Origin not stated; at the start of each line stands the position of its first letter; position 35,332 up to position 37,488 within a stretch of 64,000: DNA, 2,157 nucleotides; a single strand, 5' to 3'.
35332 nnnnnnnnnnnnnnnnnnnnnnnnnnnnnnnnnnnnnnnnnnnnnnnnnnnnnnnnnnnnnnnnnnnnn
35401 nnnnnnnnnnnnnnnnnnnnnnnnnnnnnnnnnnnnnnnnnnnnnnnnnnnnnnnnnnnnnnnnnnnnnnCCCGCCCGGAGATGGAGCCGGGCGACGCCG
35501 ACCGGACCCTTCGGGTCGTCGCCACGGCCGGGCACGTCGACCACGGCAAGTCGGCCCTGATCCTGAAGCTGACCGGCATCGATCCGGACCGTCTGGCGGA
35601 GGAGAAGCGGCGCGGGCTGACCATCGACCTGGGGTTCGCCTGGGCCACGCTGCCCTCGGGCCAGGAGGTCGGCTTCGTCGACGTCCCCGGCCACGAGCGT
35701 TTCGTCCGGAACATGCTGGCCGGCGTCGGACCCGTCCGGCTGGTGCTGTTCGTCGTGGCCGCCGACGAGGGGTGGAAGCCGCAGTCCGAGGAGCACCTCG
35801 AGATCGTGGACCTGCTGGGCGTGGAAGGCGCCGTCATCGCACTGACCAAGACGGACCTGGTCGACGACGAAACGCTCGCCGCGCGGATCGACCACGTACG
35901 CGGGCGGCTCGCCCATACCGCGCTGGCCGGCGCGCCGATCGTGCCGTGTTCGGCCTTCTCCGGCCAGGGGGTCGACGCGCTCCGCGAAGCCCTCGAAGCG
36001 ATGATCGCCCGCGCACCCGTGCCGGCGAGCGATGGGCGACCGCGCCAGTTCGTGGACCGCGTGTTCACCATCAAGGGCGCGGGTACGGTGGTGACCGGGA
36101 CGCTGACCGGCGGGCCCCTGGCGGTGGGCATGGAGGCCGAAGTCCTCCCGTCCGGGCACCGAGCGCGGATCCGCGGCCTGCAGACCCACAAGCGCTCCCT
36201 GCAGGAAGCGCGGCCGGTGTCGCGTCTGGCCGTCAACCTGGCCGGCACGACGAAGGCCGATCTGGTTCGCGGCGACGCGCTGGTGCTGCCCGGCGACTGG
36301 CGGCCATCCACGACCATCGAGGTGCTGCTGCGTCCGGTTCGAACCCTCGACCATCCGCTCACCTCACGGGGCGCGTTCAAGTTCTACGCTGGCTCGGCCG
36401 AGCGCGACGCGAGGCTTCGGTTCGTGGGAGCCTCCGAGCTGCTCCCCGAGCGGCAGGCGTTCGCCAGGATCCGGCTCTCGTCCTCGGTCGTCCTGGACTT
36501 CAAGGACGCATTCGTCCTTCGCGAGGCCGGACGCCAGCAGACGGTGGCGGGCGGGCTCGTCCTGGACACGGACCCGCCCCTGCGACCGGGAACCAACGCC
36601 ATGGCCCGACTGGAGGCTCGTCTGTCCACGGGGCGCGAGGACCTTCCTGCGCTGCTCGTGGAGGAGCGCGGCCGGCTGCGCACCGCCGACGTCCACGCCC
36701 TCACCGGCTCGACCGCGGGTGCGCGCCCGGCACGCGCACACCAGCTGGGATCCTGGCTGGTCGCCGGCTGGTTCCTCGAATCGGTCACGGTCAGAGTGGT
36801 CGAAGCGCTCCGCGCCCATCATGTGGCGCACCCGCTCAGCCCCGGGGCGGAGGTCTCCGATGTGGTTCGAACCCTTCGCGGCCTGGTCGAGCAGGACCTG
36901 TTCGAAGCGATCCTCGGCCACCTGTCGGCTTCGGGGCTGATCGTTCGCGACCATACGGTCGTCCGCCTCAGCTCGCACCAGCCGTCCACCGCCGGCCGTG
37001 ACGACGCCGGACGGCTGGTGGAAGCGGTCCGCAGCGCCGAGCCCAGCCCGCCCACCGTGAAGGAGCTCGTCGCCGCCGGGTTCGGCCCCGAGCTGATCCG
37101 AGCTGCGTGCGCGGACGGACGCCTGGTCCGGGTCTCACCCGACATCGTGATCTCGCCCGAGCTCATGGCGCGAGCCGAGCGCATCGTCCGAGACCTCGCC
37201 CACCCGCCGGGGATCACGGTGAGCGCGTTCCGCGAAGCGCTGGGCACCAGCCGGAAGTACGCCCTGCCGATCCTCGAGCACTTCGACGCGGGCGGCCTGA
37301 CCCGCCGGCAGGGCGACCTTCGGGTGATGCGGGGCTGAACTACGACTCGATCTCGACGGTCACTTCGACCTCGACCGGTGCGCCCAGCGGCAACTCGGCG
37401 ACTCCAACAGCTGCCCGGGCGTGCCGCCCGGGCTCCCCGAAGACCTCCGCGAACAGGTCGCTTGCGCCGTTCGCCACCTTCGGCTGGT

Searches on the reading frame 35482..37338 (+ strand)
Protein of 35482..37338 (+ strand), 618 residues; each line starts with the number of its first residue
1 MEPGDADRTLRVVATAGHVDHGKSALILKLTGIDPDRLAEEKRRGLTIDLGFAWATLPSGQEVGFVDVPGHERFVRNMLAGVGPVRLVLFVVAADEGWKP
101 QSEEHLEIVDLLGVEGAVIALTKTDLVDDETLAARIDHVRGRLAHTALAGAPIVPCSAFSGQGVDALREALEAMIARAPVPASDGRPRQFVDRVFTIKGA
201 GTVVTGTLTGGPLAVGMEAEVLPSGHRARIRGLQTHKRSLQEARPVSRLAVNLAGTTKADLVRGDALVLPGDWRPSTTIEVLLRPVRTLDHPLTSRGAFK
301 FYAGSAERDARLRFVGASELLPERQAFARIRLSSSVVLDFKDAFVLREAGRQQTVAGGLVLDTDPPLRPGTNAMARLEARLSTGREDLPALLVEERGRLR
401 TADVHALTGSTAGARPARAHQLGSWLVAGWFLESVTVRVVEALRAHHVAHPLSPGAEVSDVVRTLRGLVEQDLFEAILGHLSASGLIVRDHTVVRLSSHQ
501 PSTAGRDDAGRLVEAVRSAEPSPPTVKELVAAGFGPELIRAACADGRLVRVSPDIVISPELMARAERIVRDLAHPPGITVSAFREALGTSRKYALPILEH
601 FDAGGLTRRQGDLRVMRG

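Call 12: search_protein_families(library=pfam, proteins=[window:35482-37338:+], max_evalue=0.0001)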
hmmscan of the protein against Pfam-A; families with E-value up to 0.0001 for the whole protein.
window:35482-37338:+ (618 aa): 6 families
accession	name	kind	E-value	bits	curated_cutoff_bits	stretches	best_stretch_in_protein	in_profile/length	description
PF00009.33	GTP_EFTU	-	7.7e-29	101.1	26.5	1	10-175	3-186/188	Elongation factor Tu GTP binding domain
PF09107.17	SelB-wing_3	-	2e-18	66.1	23.2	1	576-615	7-46/47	Elongation factor SelB, winged helix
PF25461.1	Beta-barrel_SelB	-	6.7e-08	33.2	27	1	289-366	10-79/80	Selenocysteine-specific elongation factor, beta-barrel domain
PF03144.31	GTP_EFTU_D2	-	7.4e-08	33.1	30.3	1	201-267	1-72/73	Elongation factor Tu domain 2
PF01926.29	MMR_HSR1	-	4.6e-06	27.2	21.9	1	13-109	2-100/113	50S ribosome-binding GTPase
PF09106.17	SelB-wing_2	-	9.9e-06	26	22.3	1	441-496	2-57/57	Elongation factor SelB, winged helix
